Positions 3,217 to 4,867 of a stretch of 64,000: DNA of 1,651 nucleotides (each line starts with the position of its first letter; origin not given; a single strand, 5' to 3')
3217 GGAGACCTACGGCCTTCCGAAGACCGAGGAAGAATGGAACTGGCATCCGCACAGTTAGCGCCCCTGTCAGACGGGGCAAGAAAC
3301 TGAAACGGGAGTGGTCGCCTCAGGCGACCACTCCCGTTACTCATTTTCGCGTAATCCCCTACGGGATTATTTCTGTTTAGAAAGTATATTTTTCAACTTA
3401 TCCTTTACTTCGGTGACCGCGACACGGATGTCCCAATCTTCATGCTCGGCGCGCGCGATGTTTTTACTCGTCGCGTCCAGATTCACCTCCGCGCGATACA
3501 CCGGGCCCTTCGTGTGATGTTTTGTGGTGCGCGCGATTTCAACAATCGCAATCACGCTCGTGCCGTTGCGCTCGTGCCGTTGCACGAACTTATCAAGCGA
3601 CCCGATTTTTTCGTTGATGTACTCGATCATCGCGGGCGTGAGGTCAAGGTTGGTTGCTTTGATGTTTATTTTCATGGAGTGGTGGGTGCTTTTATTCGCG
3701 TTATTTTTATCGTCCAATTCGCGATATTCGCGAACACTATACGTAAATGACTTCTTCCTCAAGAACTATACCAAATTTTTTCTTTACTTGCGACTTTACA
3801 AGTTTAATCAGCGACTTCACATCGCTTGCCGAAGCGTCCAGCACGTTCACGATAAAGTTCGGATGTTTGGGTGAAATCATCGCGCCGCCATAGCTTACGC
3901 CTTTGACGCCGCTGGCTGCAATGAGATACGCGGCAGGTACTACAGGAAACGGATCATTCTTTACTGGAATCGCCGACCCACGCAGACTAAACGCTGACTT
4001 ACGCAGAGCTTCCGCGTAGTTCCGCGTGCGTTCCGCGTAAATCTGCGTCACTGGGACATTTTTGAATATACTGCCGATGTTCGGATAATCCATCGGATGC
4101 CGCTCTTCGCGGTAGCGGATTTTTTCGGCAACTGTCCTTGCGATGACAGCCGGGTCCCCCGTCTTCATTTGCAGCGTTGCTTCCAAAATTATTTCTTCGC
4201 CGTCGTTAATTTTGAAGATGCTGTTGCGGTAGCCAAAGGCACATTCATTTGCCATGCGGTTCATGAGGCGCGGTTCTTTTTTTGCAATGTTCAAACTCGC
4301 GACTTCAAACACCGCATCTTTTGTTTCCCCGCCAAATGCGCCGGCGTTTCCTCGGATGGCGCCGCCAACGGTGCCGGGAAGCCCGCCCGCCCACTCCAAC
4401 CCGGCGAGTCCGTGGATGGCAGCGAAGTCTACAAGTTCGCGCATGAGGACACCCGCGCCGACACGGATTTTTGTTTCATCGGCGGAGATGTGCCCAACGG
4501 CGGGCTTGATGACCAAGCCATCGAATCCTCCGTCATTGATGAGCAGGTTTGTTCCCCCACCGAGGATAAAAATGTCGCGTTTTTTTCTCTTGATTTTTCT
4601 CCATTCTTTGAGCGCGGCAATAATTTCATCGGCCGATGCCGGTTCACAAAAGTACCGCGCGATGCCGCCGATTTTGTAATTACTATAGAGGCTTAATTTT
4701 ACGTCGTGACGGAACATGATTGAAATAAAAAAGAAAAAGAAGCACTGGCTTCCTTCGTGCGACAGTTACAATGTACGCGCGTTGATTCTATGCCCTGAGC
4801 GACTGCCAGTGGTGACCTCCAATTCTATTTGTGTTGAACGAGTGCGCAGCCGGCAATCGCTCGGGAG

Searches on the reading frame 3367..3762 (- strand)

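Call 7: search_protein_families(library=pfam, proteins=[window:3367-3762:-])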
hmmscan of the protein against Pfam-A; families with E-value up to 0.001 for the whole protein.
window:3367-3762:- (131 aa): 1 family
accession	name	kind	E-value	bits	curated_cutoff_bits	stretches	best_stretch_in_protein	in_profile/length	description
PF02482.25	Ribosomal_S30AE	-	9.3e-13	49.2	23.7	1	32-131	1-84/88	Sigma 54 modulation protein / S30EA ribosomal protein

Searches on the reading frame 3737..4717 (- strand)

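Call 7: search_protein_families(library=pfam, proteins=[window:3737-4717:-])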
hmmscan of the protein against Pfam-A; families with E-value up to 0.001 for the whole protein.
window:3737-4717:- (326 aa): 2 families
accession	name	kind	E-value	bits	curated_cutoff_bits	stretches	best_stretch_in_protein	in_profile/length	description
PF02873.21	MurB_C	-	1.3e-26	93.1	27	1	192-326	2-99/99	UDP-N-acetylenolpyruvoylglucosamine reductase, C-terminal domain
PF01565.28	FAD_binding_4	-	1.6e-17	63.9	26.4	1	22-137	3-124/139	FAD binding domain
